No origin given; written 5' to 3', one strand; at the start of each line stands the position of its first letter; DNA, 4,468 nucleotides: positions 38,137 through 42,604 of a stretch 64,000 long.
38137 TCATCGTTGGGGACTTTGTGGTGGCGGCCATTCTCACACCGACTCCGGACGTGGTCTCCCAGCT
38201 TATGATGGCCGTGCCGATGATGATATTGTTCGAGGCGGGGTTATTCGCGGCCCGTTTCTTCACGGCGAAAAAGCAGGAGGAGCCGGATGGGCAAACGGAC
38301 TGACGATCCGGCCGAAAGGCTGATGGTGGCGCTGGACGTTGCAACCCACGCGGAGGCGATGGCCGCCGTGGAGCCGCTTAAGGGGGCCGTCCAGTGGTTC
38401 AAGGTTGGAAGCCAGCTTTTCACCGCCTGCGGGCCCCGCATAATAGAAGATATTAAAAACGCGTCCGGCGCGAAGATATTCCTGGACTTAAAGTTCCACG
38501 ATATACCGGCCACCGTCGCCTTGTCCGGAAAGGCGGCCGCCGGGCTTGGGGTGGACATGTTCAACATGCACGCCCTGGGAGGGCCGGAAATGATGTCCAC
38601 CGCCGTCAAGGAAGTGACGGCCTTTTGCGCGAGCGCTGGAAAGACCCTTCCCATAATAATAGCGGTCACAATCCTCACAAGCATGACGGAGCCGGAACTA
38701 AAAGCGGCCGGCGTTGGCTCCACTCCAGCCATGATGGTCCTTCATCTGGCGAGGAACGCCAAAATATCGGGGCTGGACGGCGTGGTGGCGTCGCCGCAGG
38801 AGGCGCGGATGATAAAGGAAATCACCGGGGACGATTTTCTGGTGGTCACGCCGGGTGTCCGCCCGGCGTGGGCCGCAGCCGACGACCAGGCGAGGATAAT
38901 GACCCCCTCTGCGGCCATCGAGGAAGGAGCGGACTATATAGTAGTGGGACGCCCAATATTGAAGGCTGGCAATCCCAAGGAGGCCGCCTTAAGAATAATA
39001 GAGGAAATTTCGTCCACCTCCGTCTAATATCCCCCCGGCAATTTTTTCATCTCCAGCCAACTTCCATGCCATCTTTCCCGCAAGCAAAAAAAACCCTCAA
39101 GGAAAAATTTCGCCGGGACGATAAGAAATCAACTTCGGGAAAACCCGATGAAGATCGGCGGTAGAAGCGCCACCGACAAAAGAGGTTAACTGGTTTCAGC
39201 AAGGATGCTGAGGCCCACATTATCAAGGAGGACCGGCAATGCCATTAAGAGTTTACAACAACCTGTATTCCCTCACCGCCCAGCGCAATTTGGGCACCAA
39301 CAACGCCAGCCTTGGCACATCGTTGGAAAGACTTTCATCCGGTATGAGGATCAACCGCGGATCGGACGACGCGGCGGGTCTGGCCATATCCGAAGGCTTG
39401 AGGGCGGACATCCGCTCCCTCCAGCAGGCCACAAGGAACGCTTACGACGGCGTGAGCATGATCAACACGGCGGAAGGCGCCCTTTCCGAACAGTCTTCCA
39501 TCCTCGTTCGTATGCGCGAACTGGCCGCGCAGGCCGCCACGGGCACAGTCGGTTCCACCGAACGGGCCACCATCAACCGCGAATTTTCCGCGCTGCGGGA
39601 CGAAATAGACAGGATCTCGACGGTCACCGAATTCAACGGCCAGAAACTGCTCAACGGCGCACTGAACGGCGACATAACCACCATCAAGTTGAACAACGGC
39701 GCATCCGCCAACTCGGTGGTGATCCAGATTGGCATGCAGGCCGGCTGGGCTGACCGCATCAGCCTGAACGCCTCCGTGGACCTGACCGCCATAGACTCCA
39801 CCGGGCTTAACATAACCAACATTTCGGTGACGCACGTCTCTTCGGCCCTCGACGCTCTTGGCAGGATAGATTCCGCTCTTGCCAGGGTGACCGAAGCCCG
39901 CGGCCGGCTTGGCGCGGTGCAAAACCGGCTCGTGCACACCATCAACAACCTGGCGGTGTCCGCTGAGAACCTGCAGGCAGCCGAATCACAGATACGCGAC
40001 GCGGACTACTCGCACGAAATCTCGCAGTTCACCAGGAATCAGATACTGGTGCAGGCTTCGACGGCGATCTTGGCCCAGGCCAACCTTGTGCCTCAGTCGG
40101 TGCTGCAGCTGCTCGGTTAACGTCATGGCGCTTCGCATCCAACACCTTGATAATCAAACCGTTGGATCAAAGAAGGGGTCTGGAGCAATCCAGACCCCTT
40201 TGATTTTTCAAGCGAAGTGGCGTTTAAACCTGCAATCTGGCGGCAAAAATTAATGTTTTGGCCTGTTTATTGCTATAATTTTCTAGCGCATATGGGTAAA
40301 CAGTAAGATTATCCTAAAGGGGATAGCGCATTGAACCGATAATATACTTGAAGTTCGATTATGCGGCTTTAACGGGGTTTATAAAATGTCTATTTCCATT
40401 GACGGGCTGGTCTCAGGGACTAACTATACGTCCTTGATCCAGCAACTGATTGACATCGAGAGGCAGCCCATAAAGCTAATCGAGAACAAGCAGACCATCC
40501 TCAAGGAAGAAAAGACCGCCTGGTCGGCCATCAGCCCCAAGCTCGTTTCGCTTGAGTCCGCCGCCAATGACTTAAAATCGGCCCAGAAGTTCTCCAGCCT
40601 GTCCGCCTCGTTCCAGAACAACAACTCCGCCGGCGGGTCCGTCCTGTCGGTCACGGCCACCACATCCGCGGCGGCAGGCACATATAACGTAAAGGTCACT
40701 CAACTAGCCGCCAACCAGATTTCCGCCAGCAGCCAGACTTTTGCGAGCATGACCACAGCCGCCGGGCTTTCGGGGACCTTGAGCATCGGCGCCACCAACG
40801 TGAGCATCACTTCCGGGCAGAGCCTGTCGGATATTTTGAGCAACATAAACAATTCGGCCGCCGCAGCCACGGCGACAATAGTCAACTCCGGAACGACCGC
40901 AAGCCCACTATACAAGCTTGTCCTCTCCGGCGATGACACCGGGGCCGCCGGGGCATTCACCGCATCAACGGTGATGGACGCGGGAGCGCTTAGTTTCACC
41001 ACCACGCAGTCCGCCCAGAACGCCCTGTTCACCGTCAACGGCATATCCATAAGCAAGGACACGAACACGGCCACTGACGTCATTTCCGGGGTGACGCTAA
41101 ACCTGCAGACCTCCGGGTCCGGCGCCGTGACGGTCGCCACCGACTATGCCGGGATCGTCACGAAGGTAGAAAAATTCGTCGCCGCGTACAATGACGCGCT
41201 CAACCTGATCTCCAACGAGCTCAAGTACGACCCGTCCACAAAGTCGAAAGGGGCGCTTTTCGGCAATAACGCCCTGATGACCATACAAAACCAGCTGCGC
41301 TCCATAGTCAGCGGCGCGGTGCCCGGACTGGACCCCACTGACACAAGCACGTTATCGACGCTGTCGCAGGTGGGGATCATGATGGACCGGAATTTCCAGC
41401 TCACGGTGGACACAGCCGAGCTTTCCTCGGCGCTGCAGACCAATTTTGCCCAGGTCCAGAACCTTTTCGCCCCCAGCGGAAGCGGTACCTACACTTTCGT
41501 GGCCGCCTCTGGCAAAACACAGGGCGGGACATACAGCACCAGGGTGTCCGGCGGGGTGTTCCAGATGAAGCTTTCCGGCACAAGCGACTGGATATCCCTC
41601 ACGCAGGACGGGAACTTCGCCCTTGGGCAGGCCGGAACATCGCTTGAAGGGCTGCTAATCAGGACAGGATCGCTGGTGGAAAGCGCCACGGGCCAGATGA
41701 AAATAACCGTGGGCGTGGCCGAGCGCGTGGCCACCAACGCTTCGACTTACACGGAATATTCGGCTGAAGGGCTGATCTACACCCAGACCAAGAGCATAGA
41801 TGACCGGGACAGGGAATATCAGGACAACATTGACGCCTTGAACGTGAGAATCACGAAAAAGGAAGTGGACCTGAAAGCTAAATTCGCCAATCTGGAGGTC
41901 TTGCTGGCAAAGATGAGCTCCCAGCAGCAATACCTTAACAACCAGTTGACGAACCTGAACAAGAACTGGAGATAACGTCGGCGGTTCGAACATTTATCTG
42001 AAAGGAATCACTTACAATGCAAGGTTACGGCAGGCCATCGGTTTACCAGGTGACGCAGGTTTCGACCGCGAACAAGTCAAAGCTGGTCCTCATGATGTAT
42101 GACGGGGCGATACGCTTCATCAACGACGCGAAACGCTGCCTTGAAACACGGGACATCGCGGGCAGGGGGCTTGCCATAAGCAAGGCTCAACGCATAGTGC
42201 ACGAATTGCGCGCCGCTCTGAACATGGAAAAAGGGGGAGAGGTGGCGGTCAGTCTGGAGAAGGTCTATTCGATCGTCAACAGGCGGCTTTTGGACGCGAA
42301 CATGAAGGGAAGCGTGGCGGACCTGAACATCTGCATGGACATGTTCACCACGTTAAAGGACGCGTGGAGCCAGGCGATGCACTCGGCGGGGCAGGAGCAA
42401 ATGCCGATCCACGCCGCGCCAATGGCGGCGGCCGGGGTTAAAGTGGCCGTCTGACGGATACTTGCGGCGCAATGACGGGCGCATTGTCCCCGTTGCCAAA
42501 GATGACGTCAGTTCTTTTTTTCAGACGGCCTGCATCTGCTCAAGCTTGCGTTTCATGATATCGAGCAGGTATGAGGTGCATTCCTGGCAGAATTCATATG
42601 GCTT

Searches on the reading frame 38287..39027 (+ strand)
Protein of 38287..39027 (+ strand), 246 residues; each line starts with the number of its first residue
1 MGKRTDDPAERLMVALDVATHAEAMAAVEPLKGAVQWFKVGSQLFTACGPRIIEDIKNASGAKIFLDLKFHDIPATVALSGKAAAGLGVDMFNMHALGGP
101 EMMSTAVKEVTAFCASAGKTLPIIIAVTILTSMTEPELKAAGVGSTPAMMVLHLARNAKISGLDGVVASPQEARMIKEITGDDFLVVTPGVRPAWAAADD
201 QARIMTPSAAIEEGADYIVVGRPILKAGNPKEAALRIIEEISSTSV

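Call 21: search_protein_families(library=pfam, proteins=[window:38287-39027:+], max_evalue=0.00001)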
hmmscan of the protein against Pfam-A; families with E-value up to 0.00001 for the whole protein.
window:38287-39027:+ (246 aa): 1 family
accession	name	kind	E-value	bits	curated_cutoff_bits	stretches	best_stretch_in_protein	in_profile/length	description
PF00215.30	OMPdecase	-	1.2e-57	195.8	27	1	11-237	2-221/221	Orotidine 5'-phosphate decarboxylase / HUMPS family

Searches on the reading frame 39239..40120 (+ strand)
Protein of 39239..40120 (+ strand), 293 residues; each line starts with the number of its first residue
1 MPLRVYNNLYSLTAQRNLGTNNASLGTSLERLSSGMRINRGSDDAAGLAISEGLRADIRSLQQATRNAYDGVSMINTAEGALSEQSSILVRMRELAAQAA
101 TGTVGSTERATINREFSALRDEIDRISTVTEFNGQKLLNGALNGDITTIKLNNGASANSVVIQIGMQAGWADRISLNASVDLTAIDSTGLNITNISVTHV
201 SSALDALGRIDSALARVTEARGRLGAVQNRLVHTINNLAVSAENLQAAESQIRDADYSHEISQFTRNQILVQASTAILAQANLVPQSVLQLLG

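Call 22: search_protein_families(library=pfam, proteins=[window:39239-40120:+], max_evalue=0.001)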
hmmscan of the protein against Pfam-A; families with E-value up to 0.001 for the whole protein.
window:39239-40120:+ (293 aa): 2 families
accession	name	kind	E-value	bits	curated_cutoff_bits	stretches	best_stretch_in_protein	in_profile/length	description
PF00669.25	Flagellin_N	-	3.1e-44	150.8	26.6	1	7-141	3-137/139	Bacterial flagellin N-terminal helical region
PF00700.27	Flagellin_C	-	4.3e-28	97.9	23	1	208-292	2-86/86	Bacterial flagellin C-terminal helical region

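Call 64: search_protein_families(library=ncbifam, proteins=[window:39239-40120:+], max_evalue=0.00001)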
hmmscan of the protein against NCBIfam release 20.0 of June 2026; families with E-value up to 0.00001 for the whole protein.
window:39239-40120:+ (293 aa): 26 families (the best 25 are shown)
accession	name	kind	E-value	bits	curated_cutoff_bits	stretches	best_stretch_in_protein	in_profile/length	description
NF009446.0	PRK12804.1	subfamily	7e-77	258.8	352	1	4-292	2-300/301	flagellin Hag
NF009448.0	PRK12806.1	equivalog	4.2e-76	256.6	531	2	5-180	5-175/475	flagellin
NF009444.0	PRK12802.1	equivalog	2.3e-75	253.7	332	1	1-292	1-281/282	flagellin domain-containing protein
NF006466.0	PRK08869.1-1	subfamily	2e-69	234.9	426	2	1-154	1-154/377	flagellin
NF006467.0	PRK08869.1-2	subfamily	2e-68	231.3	443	2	6-156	6-156/400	flagellin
NF005294.0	PRK06819.1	subfamily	2e-67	228.4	387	2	7-206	7-184/376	FliC/FljB family flagellin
NF006468.0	PRK08869.1-3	subfamily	6.5e-66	222.9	436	2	3-163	3-160/378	polar flagellin E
NF006469.0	PRK08869.1-4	equivalog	1.3e-63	215.7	627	2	1-174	1-169/377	flagellin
NF005953.0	PRK08026.1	subfamily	1e-61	210.2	619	2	8-166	8-150/548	FliC/FljB family flagellin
NF038071.1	lat_flg_LafA_2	exception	4.4e-60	203.5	365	1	1-292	1-283/284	lateral flagellin LafA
NF009449.0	PRK12807.1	subfamily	2.6e-58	197.9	347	1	3-292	1-286/287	flagellin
NF009450.0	PRK12808.1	equivalog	2.7e-54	185.5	476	2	3-156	1-154/476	flagellin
NF006470.0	PRK08869.1-5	equivalog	1.1e-51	176.3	423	2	5-146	4-144/388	flagellin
NF010115.0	PRK13588.1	subfamily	1.5e-49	169.4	503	2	1-159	1-155/514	flagellin B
NF009234.0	PRK12584.1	equivalog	2.1e-47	162.4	752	2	1-174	1-169/510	flagellin A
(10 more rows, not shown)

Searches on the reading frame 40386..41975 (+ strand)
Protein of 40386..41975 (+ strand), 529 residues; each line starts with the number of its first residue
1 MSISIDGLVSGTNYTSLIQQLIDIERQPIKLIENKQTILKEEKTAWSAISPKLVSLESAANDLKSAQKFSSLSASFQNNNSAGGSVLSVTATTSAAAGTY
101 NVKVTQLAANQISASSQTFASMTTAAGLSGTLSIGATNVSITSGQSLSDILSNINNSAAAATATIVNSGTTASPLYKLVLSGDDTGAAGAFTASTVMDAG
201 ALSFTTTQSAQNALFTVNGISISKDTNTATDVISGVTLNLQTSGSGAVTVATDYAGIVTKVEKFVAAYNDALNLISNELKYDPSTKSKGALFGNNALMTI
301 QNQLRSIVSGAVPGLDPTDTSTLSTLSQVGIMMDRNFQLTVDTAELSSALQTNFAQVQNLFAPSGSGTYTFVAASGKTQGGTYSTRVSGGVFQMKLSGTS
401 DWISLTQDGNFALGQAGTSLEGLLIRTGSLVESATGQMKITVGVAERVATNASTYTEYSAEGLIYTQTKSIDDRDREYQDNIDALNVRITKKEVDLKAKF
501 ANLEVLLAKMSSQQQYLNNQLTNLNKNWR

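Call 22: search_protein_families(library=pfam, proteins=[window:40386-41975:+], max_evalue=0.001)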
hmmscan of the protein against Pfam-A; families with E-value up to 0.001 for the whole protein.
window:40386-41975:+ (529 aa): 2 families
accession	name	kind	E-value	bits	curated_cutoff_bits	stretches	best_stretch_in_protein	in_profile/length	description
PF07195.17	FliD_C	-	1.9e-45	155.6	25.4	1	210-511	1-235/236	Flagellar hook-associated protein 2 C-terminus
PF02465.23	FliD_N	-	7.9e-21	75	24.8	1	10-111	1-97/97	Flagellar hook-associated protein 2 N-terminus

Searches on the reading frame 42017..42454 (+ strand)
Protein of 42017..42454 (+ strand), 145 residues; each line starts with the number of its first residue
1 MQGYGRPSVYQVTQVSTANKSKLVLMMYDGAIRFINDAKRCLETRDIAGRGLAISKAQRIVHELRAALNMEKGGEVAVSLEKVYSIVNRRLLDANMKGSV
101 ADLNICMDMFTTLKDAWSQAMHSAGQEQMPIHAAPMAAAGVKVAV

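Call 64: search_protein_families(library=ncbifam, proteins=[window:42017-42454:+], max_evalue=0.00001)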
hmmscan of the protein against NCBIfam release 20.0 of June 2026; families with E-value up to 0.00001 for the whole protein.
window:42017-42454:+ (145 aa): 1 family
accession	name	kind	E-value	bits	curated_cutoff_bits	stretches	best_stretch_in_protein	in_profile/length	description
TIGR00208.1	fliS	equivalog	3e-29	101.7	53.75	1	9-123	9-123/124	flagellar export chaperone FliS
